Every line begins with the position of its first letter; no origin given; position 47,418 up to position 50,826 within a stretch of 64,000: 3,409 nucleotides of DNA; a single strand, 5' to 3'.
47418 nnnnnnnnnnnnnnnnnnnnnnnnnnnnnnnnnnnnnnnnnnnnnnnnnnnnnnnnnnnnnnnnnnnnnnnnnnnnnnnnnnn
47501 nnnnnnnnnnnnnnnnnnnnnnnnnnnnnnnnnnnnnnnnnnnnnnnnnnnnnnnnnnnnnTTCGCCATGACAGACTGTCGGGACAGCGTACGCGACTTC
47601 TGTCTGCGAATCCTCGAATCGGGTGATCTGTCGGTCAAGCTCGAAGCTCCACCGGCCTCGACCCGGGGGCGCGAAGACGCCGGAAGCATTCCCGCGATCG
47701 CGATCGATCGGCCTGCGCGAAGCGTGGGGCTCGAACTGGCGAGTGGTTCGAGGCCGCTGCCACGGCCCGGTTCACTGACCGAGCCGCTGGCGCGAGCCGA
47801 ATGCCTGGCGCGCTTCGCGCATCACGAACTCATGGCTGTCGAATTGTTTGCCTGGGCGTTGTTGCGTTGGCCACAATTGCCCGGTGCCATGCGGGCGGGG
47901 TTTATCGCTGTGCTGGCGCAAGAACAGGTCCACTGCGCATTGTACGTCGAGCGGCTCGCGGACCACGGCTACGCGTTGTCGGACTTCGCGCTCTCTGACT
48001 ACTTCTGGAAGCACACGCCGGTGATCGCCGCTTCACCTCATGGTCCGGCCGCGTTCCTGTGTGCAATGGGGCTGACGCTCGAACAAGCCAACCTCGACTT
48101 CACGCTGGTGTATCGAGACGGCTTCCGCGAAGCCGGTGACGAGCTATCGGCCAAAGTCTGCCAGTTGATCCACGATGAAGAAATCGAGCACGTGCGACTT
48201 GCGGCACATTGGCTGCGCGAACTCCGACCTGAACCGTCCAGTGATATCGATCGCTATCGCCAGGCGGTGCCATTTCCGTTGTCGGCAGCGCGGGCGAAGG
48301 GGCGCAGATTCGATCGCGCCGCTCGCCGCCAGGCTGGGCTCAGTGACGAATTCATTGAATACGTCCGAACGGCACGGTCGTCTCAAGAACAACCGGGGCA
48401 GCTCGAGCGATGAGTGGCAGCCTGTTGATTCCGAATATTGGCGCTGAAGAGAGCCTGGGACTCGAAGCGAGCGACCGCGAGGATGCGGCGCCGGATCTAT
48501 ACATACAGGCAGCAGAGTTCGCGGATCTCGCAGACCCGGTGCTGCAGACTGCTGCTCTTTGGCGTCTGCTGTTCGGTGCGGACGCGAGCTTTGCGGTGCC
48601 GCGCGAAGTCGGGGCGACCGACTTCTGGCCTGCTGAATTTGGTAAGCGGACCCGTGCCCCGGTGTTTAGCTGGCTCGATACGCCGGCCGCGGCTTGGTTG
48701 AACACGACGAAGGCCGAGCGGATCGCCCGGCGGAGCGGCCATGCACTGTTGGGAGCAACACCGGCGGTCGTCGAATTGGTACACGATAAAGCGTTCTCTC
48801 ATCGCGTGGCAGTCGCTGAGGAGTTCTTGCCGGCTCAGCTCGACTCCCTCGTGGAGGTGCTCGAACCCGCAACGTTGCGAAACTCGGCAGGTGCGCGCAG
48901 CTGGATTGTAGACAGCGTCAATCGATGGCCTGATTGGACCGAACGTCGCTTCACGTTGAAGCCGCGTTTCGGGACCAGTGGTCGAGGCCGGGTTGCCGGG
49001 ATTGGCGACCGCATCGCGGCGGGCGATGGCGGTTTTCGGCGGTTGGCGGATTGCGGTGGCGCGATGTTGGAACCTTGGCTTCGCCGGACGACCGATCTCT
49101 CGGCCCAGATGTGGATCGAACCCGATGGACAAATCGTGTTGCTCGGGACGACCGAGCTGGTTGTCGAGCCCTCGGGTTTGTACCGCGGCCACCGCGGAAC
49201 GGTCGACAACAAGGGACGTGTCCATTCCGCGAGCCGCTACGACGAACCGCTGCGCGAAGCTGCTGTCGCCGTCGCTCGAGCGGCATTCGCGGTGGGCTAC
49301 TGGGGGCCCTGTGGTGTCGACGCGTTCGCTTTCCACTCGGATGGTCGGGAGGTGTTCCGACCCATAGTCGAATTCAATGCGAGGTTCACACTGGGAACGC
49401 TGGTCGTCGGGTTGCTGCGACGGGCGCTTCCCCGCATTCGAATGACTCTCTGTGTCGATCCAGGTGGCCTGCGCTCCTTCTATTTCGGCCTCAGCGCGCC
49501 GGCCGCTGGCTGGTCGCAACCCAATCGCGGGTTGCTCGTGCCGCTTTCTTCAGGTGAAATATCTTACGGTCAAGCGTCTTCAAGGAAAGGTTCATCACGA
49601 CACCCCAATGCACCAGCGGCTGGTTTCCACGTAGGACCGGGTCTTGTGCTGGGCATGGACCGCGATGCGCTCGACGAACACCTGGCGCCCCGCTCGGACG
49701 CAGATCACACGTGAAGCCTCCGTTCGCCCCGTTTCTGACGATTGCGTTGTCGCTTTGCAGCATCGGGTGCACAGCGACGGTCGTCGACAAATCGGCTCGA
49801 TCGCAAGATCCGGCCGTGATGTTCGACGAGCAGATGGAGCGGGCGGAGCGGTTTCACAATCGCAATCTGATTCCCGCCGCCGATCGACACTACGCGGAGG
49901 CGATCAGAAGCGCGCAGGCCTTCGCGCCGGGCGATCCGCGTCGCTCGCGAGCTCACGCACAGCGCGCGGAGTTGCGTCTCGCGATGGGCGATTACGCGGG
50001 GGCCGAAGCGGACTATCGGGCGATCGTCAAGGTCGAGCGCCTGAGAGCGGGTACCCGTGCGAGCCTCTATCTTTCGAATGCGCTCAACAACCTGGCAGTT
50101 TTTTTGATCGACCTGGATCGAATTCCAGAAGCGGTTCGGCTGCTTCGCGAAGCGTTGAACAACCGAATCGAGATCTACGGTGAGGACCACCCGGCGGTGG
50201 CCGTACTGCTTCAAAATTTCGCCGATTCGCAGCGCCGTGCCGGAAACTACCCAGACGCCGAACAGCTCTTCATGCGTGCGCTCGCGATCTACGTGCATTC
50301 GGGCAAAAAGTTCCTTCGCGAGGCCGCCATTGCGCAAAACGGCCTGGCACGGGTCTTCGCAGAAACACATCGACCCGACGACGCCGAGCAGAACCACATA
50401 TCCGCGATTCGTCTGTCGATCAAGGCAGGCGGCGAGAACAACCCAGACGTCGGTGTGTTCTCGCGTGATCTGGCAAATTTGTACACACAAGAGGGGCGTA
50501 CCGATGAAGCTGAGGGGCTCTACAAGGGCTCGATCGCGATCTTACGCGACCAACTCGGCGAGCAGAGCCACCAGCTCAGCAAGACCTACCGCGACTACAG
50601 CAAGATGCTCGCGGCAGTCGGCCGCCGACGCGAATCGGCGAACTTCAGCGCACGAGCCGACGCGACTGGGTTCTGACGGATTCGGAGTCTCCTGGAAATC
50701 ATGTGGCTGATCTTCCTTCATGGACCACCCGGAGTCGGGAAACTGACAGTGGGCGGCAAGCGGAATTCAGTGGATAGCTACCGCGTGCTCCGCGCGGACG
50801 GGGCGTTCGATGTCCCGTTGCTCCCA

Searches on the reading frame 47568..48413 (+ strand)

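Call 32: search_protein_families(library=pfam, proteins=[window:47568-48413:+], max_evalue=0.00001)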
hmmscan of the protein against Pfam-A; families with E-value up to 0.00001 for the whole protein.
window:47568-48413:+ (281 aa): 1 family
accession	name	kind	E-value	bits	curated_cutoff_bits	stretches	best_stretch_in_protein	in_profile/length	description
PF04305.20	DUF455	-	8.1e-39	134.1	34.3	1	45-264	33-247/247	Protein of unknown function (DUF455)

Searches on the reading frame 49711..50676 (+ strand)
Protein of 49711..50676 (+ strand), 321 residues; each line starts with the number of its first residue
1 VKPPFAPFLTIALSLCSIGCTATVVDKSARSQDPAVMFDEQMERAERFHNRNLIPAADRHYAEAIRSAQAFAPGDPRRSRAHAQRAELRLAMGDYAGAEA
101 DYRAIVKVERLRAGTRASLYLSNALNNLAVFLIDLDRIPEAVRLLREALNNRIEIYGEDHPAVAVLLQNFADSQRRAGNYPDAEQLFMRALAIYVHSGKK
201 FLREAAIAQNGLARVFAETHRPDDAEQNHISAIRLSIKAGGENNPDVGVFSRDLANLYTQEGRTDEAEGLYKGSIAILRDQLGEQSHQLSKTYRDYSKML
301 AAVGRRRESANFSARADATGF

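Call 32: search_protein_families(library=pfam, proteins=[window:49711-50676:+], max_evalue=0.00001)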
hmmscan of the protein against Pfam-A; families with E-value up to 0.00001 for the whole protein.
window:49711-50676:+ (321 aa): 13 families
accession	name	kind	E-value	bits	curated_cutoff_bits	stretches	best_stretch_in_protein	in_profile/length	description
PF13424.12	TPR_12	-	1.8e-33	115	30.1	3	121-194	2-75/77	Tetratricopeptide repeat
PF13374.12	TPR_10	-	1.9e-20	72.6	27.5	1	123-161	3-41/42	Tetratricopeptide repeat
PF24885.1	TPR_NPHP3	-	3e-16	60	100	1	103-236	80-213/239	Nephrocystin-3 TPR domain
PF00515.34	TPR_1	-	1.1e-11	44.4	27.8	0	80-107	2-29/34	Tetratricopeptide repeat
PF07719.23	TPR_2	-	3.1e-11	42.9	27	0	167-194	4-31/34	Tetratricopeptide repeat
PF14559.12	TPR_19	-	1e-08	35.8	25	0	244-273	21-50/68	Tetratricopeptide repeat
PF13431.12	TPR_17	-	5e-08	33.1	24.4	0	75-99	9-33/34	Tetratricopeptide repeat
PF13432.12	TPR_16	-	1.1e-07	32.6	32.7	0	170-226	3-51/65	Tetratricopeptide repeat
PF13176.12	TPR_7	-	2e-07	31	27.9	0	254-281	5-32/36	Tetratricopeptide repeat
PF07721.20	TPR_4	-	1.1e-06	29.1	27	0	124-147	3-26/26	Tetratricopeptide repeat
PF13428.12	TPR_14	-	1.4e-06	28.8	23.5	0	80-108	2-30/44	Tetratricopeptide repeat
PF17874.7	TPR_MalT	-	2.7e-06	27.3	45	0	134-318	13-189/336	MalT-like TPR region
PF13181.12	TPR_8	-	8.1e-06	26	25.7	0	80-108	2-30/34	Tetratricopeptide repeat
